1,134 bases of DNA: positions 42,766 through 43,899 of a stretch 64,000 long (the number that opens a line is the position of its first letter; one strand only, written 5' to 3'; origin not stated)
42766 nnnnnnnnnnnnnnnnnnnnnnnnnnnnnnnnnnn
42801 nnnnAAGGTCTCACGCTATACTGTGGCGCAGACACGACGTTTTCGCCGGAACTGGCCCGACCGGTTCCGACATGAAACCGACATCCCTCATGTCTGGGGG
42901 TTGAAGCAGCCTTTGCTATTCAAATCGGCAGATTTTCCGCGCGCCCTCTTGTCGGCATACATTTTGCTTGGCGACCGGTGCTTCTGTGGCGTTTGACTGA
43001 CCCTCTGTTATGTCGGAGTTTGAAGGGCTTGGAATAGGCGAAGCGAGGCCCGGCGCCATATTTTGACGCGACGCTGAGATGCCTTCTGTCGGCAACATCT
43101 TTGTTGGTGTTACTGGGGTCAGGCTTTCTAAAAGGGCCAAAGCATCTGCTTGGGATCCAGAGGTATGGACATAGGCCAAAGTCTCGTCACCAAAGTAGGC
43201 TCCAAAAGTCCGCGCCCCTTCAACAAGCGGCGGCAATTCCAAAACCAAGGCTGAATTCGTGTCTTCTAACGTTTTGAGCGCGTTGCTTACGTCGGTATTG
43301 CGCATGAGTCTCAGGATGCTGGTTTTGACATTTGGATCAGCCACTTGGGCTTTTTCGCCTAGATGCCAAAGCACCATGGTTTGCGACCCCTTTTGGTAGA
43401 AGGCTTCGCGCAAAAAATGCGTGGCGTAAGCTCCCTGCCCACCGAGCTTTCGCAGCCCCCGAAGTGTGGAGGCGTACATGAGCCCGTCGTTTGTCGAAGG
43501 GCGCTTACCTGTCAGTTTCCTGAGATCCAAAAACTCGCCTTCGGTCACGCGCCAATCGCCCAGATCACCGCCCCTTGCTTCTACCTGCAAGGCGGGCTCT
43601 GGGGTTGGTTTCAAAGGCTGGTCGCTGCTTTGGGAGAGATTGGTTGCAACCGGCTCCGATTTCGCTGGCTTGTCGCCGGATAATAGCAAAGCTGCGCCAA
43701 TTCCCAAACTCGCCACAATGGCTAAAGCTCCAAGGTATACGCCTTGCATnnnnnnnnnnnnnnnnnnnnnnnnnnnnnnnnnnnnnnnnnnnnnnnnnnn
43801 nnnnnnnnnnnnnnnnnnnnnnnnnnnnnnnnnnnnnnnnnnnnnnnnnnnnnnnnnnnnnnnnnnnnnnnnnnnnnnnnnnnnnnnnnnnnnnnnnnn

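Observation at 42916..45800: Three tandem paralogues sharing an N-terminal anchor and an invariant C-terminal tail, CRQxxxRK[IV]C[RK]F[EN]-stop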

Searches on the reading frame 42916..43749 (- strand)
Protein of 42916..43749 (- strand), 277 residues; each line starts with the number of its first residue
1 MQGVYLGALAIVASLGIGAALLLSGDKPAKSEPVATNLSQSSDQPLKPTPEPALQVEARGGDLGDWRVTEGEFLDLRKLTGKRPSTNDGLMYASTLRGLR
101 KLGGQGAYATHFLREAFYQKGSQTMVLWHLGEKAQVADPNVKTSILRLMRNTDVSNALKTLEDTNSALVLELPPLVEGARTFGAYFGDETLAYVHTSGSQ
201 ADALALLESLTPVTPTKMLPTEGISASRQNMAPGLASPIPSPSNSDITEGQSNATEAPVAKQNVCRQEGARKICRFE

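Call 3: search_protein_families(library=pfam, proteins=[window:42916-43749:-], max_evalue=1)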
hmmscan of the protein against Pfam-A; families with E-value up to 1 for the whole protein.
window:42916-43749:- (277 aa): 1 family
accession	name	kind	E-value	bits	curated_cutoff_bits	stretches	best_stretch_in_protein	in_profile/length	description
PF05018.18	CFA20_dom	-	0.034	14.3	24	1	113-183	10-84/185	CFA20 domain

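Call 4: search_protein_families(library=ncbifam, proteins=[window:42916-43749:-], max_evalue=1)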
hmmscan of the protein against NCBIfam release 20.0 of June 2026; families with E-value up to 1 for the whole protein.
window:42916-43749:- (277 aa): 0 families
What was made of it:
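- On Sortase/exosortase/rhombosortase-type C-terminal sorting signals: NCBIfam and Pfam scans gave no hit at E up to 1 (calls 3, 4).
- On T9SS C-terminal domain: No HMM hit (calls 3, 4).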

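Call 29: search_protein_representatives(alignment_id=A1)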
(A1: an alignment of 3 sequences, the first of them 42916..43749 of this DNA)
Query: 3 sequences, 253 profile positions. Proteins with E-value up to 0.001 (for the whole library): 22; up to 1e-10: 4; up to 1e-30: 3. The best 22 are listed.
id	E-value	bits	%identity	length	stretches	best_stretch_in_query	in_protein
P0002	5.6e-106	370.6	-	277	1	1-253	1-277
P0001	1.0e-99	350.1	-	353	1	1-253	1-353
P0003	6.8e-96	337.5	-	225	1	5-253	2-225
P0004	1.2e-21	94.2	-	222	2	5-195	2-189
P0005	1.3e-10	58.2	-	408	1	51-202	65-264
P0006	2.3e-08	50.8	-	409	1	6-197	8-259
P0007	8.8e-07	45.6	-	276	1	8-198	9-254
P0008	1.6e-06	44.7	-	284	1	10-253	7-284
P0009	3.8e-06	43.5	-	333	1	52-253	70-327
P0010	5.5e-06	43.0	-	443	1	51-203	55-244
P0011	1.4e-05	41.7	-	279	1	19-195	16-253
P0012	1.4e-05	41.7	-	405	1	8-199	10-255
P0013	2.6e-05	40.7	-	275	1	28-206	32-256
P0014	7.7e-05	39.2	-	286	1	52-200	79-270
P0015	2.0e-04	37.8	-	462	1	58-197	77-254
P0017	2.3e-04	37.7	-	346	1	28-236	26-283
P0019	5.5e-04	36.4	-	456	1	57-199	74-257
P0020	7.2e-04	36.0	-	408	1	29-198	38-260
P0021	7.3e-04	36.0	-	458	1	55-199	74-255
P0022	9.7e-04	35.6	-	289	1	52-210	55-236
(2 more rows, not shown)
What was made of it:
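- An exhaustive HMMER search gave 19 further representatives (call 29).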

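Call 32: search_protein_families(library=pfam, alignment_id=A5, max_evalue=0.01)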
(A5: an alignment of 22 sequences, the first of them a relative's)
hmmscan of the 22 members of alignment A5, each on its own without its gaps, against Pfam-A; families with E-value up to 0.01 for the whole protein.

A. member 1, P0002 (277 aa): 0 families

B. families by the number of members that match (of 22 scanned): 0 families

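Call 33: find_homologous_proteins(query=A5, max_evalue=0.001)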
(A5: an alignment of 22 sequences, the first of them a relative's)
Query A5 (22 sequences) (277 aa, profile of the alignment): 3 proteins with E <= 0.001 among 8000 candidates.
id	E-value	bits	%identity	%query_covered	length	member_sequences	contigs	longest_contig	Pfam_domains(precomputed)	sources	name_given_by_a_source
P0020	3.1e-98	347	-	-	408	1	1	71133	-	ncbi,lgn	-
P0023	7.0e-86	307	32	10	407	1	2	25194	-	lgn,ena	-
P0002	2.9e-44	170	100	100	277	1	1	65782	-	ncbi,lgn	ncbi:MAG: hypothetical protein AAGD04_04795 [Pseudomonadota bacterium]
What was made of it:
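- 42916..43749 (-): Gene A (277 aa), the most diverged paralogue. Anchor is about residues 4-24, core about 60-212, Pro/Ser-rich linker about 213-258. NCBI AAGD04_04795, call 33.
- Tried and rejected: The 22-sequence alignment yielded three proteins because low-complexity words saturated the candidate list (call 33).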

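Call 34: list_cluster_members(proteins=[P0004, P0008, P0009, P0010, P0015, P0017, P0019, P0021, P0022, P0005])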
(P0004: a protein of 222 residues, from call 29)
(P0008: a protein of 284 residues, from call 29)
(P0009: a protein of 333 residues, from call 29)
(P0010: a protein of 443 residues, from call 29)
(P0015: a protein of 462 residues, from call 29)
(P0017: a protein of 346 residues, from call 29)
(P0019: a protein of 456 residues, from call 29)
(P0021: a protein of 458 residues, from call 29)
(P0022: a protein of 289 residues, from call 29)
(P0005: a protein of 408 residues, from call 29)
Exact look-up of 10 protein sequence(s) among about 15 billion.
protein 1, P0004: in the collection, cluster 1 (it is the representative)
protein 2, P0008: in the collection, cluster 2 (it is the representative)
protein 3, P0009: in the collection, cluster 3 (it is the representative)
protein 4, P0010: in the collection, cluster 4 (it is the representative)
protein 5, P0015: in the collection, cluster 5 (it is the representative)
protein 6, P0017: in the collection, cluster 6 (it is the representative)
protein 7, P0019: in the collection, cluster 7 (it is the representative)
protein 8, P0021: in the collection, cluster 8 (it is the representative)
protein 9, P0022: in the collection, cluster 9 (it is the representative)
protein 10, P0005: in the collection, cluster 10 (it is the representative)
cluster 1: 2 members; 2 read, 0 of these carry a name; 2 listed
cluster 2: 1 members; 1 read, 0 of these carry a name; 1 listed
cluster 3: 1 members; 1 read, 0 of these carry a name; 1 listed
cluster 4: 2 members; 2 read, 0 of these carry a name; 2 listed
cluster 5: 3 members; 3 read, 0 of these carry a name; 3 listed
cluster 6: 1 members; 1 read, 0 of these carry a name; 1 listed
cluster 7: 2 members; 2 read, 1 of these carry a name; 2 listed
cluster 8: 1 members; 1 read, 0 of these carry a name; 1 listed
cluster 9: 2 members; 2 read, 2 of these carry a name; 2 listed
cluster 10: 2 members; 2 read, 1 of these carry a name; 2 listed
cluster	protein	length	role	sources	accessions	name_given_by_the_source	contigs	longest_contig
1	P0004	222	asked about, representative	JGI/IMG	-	-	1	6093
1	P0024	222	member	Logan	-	-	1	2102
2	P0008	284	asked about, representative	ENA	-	-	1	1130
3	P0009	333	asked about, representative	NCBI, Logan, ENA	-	-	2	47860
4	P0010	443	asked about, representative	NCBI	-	-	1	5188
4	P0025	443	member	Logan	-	-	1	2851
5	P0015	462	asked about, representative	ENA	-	-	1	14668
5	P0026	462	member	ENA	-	-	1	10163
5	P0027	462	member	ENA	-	-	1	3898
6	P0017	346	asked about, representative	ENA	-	-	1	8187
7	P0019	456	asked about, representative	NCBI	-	-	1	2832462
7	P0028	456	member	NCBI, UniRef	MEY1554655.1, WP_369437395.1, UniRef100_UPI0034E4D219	hypothetical protein AB3Y40_03385 [Yoonia sp. R2331] | hypothetical protein n=1 Tax=Yoonia sp. R2331 TaxID=3237238 RepID=UPI0034E4D219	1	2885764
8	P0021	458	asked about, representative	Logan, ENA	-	-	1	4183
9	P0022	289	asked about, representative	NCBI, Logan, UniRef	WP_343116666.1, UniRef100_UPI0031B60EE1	hypothetical protein [Ostreiculturibacter nitratireducens] | hypothetical protein n=1 Tax=Ostreiculturibacter nitratireducens TaxID=3075226 ...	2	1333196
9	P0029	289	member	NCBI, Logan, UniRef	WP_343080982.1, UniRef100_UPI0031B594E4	hypothetical protein [Ostreiculturibacter nitratireducens] | hypothetical protein n=1 Tax=Ostreiculturibacter nitratireducens TaxID=3075226 ...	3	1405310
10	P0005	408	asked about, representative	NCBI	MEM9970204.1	MAG: hypothetical protein AAF762_03780 [Pseudomonadota bacterium]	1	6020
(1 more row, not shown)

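Call 35: find_encoding_contigs(protein=P0020, flank=10000, max_places=4)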
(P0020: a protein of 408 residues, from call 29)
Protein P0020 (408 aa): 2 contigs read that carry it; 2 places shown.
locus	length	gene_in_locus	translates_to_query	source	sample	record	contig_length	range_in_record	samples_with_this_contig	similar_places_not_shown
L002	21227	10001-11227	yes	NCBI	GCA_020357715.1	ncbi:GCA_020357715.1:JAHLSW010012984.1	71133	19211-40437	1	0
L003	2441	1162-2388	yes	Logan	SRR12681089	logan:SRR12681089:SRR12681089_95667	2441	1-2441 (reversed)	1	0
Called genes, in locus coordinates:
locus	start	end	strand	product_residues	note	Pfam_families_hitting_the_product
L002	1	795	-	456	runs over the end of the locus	PF01547:SBP_bac_1, PF13416:SBP_bac_8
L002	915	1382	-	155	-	PF02590:SPOUT_MTase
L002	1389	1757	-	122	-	PF02410:RsfS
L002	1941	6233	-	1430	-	PF27051:TamB_N (faint), PF04357:TamB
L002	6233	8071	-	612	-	PF07244:POTRA (weak), PF01103:Omp85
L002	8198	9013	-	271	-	PF02548:Pantoate_transf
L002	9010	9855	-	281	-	PF02569:Pantoate_ligase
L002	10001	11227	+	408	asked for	-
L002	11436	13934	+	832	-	PF01266:DAO, PF16350:FAO_M, PF01571:GCV_T, PF08669:GCV_T_C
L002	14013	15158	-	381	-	PF00487:FA_desaturase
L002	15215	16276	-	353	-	PF00730:HhH-GPD, PF00633:HHH, PF10576:EndIII_4Fe-2S (weak), PF14815:NUDIX_4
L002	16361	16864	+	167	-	PF05258:DciA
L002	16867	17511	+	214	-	PF13462:Thioredoxin_4, PF01323:DSBA (faint)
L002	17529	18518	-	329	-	PF02606:LpxK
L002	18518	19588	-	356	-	PF04413:Glycos_transf_N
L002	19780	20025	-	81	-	PF13773:DUF4170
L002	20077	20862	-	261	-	PF00459:Inositol_P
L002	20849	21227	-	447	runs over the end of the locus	PF01523:PmbA_TldD_1st, PF19290:PmbA_TldD_2nd, PF19289:PmbA_TldD_3rd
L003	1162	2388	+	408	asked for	-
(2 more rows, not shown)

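Call 39: find_encoding_contigs(protein=P0019, flank=10000, max_places=3)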
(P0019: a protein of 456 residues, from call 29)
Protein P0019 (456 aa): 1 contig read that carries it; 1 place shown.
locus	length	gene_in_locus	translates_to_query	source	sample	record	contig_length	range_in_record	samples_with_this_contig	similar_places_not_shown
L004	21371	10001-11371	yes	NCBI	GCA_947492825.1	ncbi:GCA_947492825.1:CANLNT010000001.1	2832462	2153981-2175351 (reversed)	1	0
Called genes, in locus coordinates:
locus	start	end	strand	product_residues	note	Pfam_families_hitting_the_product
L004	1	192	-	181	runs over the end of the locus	PF13302:Acetyltransf_3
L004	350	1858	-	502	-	PF02881:SRP54_N, PF00448:SRP54, PF01656:CbiA, PF02978:SRP_SPB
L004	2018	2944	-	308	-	PF10340:Say1_Mug180, PF20434:BD-FAE (weak), PF07859:Abhydrolase_3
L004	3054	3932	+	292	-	PF00126:HTH_1, PF03466:LysR_substrate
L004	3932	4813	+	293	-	PF00892:EamA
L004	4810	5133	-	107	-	PF01022:HTH_5, PF12840:HTH_20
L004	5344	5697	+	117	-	PF09527:ATPase_gene1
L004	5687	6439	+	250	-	PF00119:ATP-synt_A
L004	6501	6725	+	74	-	PF00137:ATP-synt_C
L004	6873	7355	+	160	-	PF02326:YMF19 (weak), PF00430:ATP-synt_B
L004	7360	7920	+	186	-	PF00430:ATP-synt_B, PF05405:Mt_ATP-synt_B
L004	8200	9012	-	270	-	PF02548:Pantoate_transf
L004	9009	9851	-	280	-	PF02569:Pantoate_ligase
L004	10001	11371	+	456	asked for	-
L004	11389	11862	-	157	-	PF10517:DM13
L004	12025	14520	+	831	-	PF01266:DAO, PF16350:FAO_M, PF01571:GCV_T, PF08669:GCV_T_C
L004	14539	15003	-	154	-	-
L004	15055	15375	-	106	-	-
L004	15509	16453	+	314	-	PF13403:Hint_2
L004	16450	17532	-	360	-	PF01266:DAO, PF13450:NAD_binding_8 (faint)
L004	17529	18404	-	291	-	PF00248:Aldo_ket_red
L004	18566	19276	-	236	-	-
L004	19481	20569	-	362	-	PF02608:Bmp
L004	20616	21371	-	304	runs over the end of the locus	PF02653:BPD_transp_2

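Call 40: find_encoding_contigs(protein=P0022, flank=10000, max_places=3)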
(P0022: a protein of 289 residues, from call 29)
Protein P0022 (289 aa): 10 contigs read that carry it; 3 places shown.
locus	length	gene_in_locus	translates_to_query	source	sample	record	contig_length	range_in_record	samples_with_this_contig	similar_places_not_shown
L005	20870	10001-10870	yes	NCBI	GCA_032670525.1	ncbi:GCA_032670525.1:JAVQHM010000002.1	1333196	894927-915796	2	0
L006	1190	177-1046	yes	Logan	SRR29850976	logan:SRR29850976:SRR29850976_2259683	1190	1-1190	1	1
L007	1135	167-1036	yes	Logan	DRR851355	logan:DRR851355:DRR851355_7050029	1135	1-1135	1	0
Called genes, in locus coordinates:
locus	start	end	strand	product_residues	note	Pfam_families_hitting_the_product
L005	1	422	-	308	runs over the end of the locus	PF00291:PALP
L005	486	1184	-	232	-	PF14329:DUF4386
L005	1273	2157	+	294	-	PF00126:HTH_1, PF03466:LysR_substrate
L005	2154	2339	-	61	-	-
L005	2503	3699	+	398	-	PF02441:Flavoprotein, PF04127:DFP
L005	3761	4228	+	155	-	PF00692:dUTPase, PF22769:DCD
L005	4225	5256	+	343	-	PF00899:ThiF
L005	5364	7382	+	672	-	PF01432:Peptidase_M3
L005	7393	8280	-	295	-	PF01545:Cation_efflux, PF16916:ZT_dimer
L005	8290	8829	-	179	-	PF06347:SH3_4, PF08239:SH3_3 (faint), PF06347:SH3_4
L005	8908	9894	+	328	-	PF00389:2-Hacid_dh, PF03446:NAD_binding_2 (faint), PF02826:2-Hacid_dh_C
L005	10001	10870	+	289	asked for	-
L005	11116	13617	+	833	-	PF01266:DAO, PF01494:FAD_binding_3 (faint), PF16350:FAO_M, PF01571:GCV_T, PF08669:GCV_T_C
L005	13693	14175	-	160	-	-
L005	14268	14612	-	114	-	PF02627:CMD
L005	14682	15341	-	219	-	PF06080:DUF938, PF13649:Methyltransf_25, PF08242:Methyltransf_12 (weak)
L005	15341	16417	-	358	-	PF00070:Pyr_redox (faint), PF01266:DAO, PF13450:NAD_binding_8 (weak)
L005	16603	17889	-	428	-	PF07992:Pyr_redox_2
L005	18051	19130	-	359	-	PF02608:Bmp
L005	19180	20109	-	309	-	PF02653:BPD_transp_2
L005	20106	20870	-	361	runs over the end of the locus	PF02653:BPD_transp_2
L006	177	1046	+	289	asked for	-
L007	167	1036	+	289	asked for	-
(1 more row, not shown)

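Call 43: find_encoding_contigs(protein=P0009, flank=10000, max_places=3)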
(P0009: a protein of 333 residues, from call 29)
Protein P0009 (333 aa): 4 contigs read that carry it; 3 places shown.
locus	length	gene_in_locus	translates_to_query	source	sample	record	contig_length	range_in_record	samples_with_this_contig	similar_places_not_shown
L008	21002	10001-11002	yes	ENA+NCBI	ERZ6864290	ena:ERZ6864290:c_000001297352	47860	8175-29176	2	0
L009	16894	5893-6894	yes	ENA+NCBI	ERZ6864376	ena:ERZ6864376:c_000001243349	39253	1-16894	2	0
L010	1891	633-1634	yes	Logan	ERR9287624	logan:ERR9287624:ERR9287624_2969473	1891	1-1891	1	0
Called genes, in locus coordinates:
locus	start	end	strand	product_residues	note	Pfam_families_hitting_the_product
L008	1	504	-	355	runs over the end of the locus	PF02636:Methyltransf_28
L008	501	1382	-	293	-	PF01790:LGT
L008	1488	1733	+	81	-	PF04380:BMFP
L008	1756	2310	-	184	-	-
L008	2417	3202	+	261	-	PF00497:SBP_bac_3, PF10613:Lig_chan-Glu_bd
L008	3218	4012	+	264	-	PF00528:BPD_transp_1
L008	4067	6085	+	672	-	PF01432:Peptidase_M3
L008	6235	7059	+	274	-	PF00459:Inositol_P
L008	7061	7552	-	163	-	PF06347:SH3_4, PF08239:SH3_3 (faint), PF06347:SH3_4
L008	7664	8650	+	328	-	PF00389:2-Hacid_dh, PF02826:2-Hacid_dh_C, PF03446:NAD_binding_2 (weak)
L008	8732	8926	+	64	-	PF05532:CsbD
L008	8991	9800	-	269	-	PF13406:SLT_2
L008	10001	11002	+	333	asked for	-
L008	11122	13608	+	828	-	PF01266:DAO, PF01494:FAD_binding_3 (faint), PF16350:FAO_M, PF01571:GCV_T, PF08669:GCV_T_C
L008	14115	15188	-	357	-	PF01266:DAO, PF13450:NAD_binding_8 (weak)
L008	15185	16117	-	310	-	PF00248:Aldo_ket_red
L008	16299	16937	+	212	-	-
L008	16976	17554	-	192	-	-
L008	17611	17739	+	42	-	-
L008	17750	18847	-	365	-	PF02608:Bmp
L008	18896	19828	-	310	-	PF02653:BPD_transp_2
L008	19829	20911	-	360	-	PF02653:BPD_transp_2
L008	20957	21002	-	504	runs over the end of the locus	PF00005:ABC_tran, PF13304:AAA_21 (faint), PF00005:ABC_tran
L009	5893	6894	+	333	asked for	-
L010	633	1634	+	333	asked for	-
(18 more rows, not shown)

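Call 44: find_encoding_contigs(protein=P0015, flank=10000, max_places=3)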
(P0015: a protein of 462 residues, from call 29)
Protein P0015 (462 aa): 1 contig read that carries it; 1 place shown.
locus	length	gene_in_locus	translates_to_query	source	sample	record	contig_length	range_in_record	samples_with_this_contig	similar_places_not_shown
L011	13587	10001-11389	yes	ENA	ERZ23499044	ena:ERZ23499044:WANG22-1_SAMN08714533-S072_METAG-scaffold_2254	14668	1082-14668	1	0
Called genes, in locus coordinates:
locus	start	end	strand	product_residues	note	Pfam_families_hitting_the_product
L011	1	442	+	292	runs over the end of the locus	PF04542:Sigma70_r2, PF04545:Sigma70_r4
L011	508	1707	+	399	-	PF02441:Flavoprotein, PF04127:DFP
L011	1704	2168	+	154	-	PF00692:dUTPase, PF22769:DCD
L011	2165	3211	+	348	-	PF00899:ThiF, PF03435:Sacchrp_dh_NADP (faint)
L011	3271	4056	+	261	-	PF00497:SBP_bac_3, PF10613:Lig_chan-Glu_bd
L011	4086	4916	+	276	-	PF00528:BPD_transp_1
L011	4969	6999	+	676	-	PF01432:Peptidase_M3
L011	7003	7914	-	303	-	PF01545:Cation_efflux, PF16916:ZT_dimer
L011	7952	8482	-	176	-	PF06347:SH3_4, PF08239:SH3_3 (faint), PF06347:SH3_4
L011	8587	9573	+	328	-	PF00389:2-Hacid_dh, PF02826:2-Hacid_dh_C, PF03446:NAD_binding_2 (weak)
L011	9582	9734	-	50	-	-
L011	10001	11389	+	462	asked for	-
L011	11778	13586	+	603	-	?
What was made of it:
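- Most relatives have a single family gene at the locus, so hetero-pairing cannot be the general role (calls 35, 39, 40, 43, 44).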

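Call 50: find_encoding_contigs(protein=P0004, flank=10000, max_places=4)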
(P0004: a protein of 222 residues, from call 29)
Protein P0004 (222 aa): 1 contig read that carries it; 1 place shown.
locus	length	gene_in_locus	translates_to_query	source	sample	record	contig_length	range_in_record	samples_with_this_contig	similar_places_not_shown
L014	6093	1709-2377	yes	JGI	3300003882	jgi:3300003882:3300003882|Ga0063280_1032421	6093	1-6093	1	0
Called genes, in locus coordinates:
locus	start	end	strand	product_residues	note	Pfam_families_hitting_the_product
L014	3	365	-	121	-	?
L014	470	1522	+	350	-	-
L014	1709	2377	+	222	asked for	-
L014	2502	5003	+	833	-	PF01266:DAO, PF16350:FAO_M, PF01571:GCV_T, PF08669:GCV_T_C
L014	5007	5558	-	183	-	PF00440:TetR_N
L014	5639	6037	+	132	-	-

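Call 51: find_encoding_contigs(protein=P0008, flank=10000, max_places=4)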
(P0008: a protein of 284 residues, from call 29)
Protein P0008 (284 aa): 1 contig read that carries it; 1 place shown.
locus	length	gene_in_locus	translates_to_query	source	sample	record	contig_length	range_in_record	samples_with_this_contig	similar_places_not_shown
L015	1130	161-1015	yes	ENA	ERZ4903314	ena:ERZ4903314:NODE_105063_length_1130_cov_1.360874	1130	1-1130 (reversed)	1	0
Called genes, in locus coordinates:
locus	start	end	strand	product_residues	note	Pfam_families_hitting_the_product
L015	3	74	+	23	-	?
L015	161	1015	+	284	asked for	-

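Call 64: search_protein_families(library=pfam, alignment_id=A9, max_evalue=5)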
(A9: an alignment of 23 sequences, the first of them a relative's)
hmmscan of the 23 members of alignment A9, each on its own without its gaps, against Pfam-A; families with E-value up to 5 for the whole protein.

A. member 1, P0003 (225 aa): 0 families

B. families by the number of members that match (of 23 scanned): 12 families
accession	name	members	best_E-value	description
PF08015.16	Pheromone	1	0.016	Fungal mating-type pheromone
PF05018.18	CFA20_dom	1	0.034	CFA20 domain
PF10065.14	DUF2303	1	0.059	Uncharacterized conserved protein (DUF2303)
PF16082.10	Phage_holin_2_4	1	0.068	Bacteriophage holin family, superfamily II-like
PF02627.25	CMD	1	0.091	Carboxymuconolactone decarboxylase family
PF00853.24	Runt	1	0.11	Runt domain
PF05683.17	Fumerase_C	1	0.11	Fumarase C-terminus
PF21934.1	Yop-YscD_ppl_3rd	1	0.11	YscD/CdsD-like Bon-like domain 3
PF11769.13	DUF3313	1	0.17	Protein of unknown function (DUF3313)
PF25367.1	DUF7883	1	0.19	Domain of unknown function (DUF7883)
PF25295.1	TPR_IFT122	1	0.28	IFT122, TPR domain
PF03929.21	PepSY_TM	1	0.73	PepSY-associated TM region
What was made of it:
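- Pfam and NCBIfam gave nothing for any member (calls 3, 4, 32, 64).
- Tried and rejected: Pfam at a permissive threshold showed no recurrent weak family across 23 members (call 64).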

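Call 66: predict_structure(alignment_id=A9)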
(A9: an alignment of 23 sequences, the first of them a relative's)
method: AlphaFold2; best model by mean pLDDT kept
length: 225 residues; sequences in the alignment: 23
mean_pLDDT: 79.3   pTM: 0.63
mean pLDDT of the five models: 79.3, 77.6, 77.2, 76.5, 75.3
residues with pLDDT >= 90: 74; 70-90: 92; 50-70: 46; < 50: 13
segments of 3 or more residues with pLDDT < 50: 70-76
pLDDT, mean of each block of 10 residues (from residue 1): 80 87 65 58 74 85 74 53 92 90 86 75 72 93 78 92 93 95 89 65 57 90 82
secondary structure, 60 per line:
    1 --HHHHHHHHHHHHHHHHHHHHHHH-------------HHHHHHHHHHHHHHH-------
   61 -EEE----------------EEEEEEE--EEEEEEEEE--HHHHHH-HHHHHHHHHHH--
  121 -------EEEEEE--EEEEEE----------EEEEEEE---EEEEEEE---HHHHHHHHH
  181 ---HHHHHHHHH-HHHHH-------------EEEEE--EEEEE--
elements in order: H3-25 H39-53 E62-64 E81-87 E90-98 H101-106 H108-118 E128-133 E136-141 E152-158 E162-168 H172-180 H184-192 H194-198 E212-216 E219-223

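Call 68: search_solved_structures(query=A9, max_evalue=10)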
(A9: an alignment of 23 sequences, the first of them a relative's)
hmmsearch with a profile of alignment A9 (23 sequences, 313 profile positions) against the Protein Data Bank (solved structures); distinct sequences matched with E-value up to 10: 5.
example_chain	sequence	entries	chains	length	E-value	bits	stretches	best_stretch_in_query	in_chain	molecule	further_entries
6een_C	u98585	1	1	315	0.13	14.8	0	100-138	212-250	Designer Pentatricopeptide Protein dPPR10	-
9iuf_A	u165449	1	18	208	0.14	14.7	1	4-85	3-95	CFA/III pilin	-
6een_D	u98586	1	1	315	0.25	13.9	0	99-138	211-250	Designer Pentatricopeptide Protein dPPR10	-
1uf0_A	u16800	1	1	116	1.4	11.4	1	125-190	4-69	Serine/threonine-protein kinase DCAMKL1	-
1mg4_A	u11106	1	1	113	1.8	11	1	126-190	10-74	DOUBLECORTIN-LIKE KINASE (N-TERMINAL DOMAIN)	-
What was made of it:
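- Closest known: Type IV pilin D-region. Different: The only PDB 'pilin' match is E 0.14 over the hydrophobic N-terminus (call 68).
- Tried and rejected: A PDB sequence-profile search gave nothing (call 68).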
